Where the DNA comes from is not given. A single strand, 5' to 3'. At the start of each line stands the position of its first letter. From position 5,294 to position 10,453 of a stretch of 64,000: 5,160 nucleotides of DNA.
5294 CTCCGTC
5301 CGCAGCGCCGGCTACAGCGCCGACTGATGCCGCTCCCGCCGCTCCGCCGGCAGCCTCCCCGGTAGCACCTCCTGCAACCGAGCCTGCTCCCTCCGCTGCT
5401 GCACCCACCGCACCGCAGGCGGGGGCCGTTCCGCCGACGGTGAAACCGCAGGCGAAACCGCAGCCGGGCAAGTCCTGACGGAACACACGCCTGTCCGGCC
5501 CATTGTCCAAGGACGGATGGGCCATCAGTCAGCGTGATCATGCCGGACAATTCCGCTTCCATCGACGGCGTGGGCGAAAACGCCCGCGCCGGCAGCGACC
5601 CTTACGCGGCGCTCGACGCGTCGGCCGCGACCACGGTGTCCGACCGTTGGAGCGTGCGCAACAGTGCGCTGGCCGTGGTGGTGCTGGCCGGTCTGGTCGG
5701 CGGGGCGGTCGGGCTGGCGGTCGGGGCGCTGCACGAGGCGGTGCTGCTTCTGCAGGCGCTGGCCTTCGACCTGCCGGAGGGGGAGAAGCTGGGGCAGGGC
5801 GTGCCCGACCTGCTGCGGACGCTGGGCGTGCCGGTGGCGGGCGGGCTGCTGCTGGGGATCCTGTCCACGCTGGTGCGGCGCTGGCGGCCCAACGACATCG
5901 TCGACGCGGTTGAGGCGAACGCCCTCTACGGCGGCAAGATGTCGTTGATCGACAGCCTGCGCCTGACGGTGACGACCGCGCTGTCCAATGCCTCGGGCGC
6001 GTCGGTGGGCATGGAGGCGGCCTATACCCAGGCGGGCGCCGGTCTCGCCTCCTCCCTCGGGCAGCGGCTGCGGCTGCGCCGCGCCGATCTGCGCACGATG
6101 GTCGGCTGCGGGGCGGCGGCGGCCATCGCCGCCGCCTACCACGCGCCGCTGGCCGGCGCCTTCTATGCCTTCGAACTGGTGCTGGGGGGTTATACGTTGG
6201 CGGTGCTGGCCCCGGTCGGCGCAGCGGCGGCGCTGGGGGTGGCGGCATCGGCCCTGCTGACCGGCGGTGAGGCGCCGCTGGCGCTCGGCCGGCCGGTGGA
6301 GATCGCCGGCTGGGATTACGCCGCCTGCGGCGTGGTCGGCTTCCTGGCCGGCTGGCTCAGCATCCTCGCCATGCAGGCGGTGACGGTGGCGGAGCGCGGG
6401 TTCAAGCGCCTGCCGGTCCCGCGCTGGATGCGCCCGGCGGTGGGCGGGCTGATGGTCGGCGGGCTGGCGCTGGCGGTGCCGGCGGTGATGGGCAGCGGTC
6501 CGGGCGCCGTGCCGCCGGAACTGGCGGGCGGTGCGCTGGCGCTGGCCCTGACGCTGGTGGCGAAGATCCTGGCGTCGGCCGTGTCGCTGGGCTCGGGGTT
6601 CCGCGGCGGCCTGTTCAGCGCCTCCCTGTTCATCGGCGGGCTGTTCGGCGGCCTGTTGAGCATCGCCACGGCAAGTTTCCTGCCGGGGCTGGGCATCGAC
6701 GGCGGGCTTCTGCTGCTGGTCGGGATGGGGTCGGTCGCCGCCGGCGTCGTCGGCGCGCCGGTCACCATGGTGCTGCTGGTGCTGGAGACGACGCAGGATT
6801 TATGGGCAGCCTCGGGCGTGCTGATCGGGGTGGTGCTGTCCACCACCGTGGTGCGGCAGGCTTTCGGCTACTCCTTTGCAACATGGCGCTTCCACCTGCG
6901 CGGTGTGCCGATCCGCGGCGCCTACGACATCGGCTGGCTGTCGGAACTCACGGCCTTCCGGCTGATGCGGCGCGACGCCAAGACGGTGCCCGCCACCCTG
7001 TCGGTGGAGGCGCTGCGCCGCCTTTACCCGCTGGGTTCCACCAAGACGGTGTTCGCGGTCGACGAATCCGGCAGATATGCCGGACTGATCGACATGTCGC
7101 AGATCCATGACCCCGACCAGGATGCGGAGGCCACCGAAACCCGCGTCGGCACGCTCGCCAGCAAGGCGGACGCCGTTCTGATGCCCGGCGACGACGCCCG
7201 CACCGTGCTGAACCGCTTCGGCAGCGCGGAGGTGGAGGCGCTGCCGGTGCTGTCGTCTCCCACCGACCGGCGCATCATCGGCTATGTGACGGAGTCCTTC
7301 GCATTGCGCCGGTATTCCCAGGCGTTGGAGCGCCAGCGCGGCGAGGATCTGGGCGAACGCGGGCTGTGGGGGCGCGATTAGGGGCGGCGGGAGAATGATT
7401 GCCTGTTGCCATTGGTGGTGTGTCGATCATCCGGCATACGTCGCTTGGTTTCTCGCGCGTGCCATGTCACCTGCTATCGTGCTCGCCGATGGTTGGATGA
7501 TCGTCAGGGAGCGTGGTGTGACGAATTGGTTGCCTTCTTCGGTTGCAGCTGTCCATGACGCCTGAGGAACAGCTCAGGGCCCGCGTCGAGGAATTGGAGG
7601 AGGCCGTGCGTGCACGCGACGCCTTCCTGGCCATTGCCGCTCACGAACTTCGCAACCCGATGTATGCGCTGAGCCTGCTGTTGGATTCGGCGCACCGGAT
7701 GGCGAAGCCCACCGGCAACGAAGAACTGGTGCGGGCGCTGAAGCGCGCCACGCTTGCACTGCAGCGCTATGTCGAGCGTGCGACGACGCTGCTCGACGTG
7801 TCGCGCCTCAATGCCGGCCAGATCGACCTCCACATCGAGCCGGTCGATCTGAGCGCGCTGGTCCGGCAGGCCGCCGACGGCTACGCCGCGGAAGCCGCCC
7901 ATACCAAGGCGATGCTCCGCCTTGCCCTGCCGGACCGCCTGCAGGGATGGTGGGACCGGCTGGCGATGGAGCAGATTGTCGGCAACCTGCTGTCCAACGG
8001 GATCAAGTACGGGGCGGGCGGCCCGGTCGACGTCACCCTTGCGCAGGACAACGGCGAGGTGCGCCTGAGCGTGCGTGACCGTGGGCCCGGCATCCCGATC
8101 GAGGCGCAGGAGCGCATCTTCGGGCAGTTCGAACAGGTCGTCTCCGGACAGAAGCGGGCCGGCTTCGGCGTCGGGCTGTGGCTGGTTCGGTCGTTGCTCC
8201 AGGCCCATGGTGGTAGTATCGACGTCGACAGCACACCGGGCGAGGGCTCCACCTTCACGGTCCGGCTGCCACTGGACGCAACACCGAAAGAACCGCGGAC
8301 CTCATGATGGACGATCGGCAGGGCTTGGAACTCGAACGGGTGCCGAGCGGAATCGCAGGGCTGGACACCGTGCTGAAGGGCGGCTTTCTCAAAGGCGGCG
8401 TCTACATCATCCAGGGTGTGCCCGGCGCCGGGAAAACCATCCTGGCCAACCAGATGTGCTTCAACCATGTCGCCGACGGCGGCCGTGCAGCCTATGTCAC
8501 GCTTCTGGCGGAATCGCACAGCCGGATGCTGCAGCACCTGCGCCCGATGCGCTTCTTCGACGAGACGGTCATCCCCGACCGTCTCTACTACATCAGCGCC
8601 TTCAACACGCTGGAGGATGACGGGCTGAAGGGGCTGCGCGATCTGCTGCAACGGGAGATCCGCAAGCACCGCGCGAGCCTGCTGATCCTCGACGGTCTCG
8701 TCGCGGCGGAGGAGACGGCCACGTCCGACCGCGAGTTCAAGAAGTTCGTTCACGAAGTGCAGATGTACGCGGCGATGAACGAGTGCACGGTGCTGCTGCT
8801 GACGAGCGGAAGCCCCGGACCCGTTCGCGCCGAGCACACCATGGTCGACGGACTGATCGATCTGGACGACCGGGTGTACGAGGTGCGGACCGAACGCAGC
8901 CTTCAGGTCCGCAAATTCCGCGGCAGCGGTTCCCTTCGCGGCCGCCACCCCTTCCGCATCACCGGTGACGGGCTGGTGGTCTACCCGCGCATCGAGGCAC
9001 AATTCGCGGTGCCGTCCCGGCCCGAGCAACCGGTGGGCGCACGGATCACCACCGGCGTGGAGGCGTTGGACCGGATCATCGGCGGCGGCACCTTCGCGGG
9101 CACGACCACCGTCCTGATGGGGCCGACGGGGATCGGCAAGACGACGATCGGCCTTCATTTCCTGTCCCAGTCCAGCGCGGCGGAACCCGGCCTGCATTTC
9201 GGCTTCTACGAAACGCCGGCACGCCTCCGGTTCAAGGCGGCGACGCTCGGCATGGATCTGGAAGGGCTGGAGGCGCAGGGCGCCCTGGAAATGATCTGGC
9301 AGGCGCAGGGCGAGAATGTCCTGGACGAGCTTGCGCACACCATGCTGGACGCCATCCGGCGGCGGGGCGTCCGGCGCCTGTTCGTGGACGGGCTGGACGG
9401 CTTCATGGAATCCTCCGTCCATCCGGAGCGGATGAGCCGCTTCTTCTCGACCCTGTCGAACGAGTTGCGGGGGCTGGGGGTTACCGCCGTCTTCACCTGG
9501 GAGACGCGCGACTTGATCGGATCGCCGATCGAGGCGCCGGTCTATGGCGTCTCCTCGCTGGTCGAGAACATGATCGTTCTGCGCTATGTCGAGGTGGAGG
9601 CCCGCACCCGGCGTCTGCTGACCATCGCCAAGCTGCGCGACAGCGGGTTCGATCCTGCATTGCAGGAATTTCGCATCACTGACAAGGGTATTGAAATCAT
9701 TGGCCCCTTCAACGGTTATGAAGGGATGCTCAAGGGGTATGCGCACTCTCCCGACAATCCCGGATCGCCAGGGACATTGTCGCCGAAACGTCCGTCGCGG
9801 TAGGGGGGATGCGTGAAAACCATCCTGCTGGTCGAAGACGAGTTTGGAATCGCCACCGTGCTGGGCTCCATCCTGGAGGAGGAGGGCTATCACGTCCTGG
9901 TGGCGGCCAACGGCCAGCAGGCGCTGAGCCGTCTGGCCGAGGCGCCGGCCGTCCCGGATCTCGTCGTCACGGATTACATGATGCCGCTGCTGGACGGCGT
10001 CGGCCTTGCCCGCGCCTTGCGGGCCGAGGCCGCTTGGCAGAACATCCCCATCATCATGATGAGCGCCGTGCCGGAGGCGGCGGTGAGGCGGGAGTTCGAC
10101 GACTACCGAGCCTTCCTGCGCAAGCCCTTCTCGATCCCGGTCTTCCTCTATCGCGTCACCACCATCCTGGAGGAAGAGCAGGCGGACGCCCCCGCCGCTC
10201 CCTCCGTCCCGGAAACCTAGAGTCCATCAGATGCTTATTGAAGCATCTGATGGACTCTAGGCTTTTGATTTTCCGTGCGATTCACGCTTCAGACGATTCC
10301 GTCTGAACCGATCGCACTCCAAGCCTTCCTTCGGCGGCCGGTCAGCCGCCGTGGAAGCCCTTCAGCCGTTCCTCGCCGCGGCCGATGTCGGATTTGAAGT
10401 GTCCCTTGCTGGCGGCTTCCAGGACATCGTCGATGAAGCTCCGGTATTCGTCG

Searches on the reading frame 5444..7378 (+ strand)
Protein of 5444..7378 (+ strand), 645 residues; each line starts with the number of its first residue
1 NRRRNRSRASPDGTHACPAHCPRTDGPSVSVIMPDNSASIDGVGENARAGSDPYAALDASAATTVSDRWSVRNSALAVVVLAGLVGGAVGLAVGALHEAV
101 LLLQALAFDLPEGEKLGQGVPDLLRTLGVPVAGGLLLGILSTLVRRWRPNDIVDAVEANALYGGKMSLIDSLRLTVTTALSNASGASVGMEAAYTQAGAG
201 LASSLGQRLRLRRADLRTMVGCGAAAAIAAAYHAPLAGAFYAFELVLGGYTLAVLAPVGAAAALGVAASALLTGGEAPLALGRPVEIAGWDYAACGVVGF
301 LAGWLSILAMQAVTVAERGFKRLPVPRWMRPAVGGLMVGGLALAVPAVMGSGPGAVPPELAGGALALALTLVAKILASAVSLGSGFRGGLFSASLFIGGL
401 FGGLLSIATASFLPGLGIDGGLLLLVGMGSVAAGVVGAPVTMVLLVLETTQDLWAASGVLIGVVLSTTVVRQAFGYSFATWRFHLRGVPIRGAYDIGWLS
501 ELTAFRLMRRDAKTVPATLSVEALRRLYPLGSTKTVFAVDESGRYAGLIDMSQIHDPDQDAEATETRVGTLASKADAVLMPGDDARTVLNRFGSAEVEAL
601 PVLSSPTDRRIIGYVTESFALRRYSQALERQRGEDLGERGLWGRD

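Call 21: search_protein_families(library=pfam, proteins=[window:5444-7378:+], max_evalue=0.001)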
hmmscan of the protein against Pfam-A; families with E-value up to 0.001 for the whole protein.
window:5444-7378:+ (645 aa): 2 families
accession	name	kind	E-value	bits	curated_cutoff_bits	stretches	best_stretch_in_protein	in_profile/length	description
PF00654.25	Voltage_CLC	-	2.2e-59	201.8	24.8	1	139-470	4-345/346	Voltage gated chloride channel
PF00571.33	CBS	-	6.6e-05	23.6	24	0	507-554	4-51/57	CBS domain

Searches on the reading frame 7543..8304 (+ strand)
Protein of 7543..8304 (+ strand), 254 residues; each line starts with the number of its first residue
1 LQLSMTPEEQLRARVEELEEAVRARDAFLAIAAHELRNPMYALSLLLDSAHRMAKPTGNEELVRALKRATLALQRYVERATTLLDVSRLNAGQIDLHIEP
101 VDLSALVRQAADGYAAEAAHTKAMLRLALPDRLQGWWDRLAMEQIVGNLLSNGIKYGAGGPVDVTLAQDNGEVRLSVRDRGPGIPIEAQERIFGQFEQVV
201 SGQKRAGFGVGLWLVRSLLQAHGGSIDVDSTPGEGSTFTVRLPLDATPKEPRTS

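Call 21: search_protein_families(library=pfam, proteins=[window:7543-8304:+], max_evalue=0.001)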
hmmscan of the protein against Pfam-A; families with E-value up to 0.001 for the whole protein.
window:7543-8304:+ (254 aa): 3 families
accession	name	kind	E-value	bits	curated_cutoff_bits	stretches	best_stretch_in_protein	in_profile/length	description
PF02518.31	HATPase_c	-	9.1e-30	103.8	26.4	1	138-245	2-110/111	Histidine kinase-, DNA gyrase B-, and HSP90-like ATPase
PF00512.31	HisKA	-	2.5e-08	34.3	26.9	1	24-92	1-66/66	His Kinase A (phospho-acceptor) domain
PF13581.12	HATPase_c_2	-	2.1e-06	28.2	27.4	1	141-222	31-112/127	Histidine kinase-like ATPase domain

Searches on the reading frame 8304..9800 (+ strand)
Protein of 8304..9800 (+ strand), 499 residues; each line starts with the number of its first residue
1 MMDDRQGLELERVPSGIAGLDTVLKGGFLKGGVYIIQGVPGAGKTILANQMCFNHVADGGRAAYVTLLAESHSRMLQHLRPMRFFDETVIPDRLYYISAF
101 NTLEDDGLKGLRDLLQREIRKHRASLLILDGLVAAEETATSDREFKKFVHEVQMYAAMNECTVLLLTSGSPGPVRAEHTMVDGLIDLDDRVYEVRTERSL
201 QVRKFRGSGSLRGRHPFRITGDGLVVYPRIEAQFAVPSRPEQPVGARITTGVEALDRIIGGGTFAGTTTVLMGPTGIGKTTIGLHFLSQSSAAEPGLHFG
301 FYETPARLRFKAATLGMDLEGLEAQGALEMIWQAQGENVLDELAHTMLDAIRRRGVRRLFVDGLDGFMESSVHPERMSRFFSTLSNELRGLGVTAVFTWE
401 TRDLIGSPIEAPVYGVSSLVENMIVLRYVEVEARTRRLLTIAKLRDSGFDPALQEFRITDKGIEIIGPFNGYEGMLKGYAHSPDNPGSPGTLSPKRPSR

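Call 21: search_protein_families(library=pfam, proteins=[window:8304-9800:+], max_evalue=0.001)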
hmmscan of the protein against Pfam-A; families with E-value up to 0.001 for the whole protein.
window:8304-9800:+ (499 aa): 13 families
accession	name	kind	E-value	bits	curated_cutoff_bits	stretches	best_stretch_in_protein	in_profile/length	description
PF06745.19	ATPase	-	1.8e-69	234.1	26.6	2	249-466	2-227/231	KaiC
PF13481.12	AAA_25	-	5.6e-11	42.9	27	1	13-166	15-187/195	AAA domain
PF13401.12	AAA_22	-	8.3e-09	36.3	27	0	269-398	8-123/130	AAA domain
PF20720.3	nSTAND3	-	1.9e-07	31.4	27.2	1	32-85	18-71/155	Novel STAND NTPase 3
PF00154.27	RecA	-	4.7e-07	30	27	0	4-65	24-86/262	recA bacterial DNA recombination protein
PF08423.17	Rad51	-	1.4e-06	28.2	22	0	12-140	7-138/244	Rad51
PF13191.12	AAA_16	-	2.6e-06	28.5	32.6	0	261-369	22-146/167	AAA ATPase domain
PF03796.21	DnaB_C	-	5.1e-06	26.5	27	0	13-62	2-50/255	DnaB-like helicase C terminal domain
PF05729.18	NACHT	-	1.4e-05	25.4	26.7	0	34-132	3-90/167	NACHT domain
PF09848.15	SLFN-g3_helicase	-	3.8e-05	23.6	24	1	33-73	3-42/354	Schlafen group 3, DNA/RNA helicase domain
PF00005.33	ABC_tran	-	5.5e-05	24.2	25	0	265-289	10-34/137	ABC transporter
PF00004.35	AAA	-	0.00011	23.1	21.2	0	35-158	2-98/131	ATPase family associated with various cellular activities (AAA)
PF13173.12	AAA_14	-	0.00024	21.5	27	0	33-77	4-47/129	AAA domain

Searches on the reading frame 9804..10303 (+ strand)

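Call 21: search_protein_families(library=pfam, proteins=[window:9809-10303:+], max_evalue=0.001)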
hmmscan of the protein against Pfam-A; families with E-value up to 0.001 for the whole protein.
window:9809-10303:+ (165 aa): 0 families

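Call 56: search_protein_families(library=pfam, proteins=[window:9804-10220:+], max_evalue=0.0001)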
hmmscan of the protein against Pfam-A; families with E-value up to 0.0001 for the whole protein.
window:9804-10220:+ (138 aa): 1 family
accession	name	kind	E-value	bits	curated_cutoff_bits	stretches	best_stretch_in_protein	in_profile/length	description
PF00072.30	Response_reg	-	8.2e-19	68.3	30.2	1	7-112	1-104/111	Response regulator receiver domain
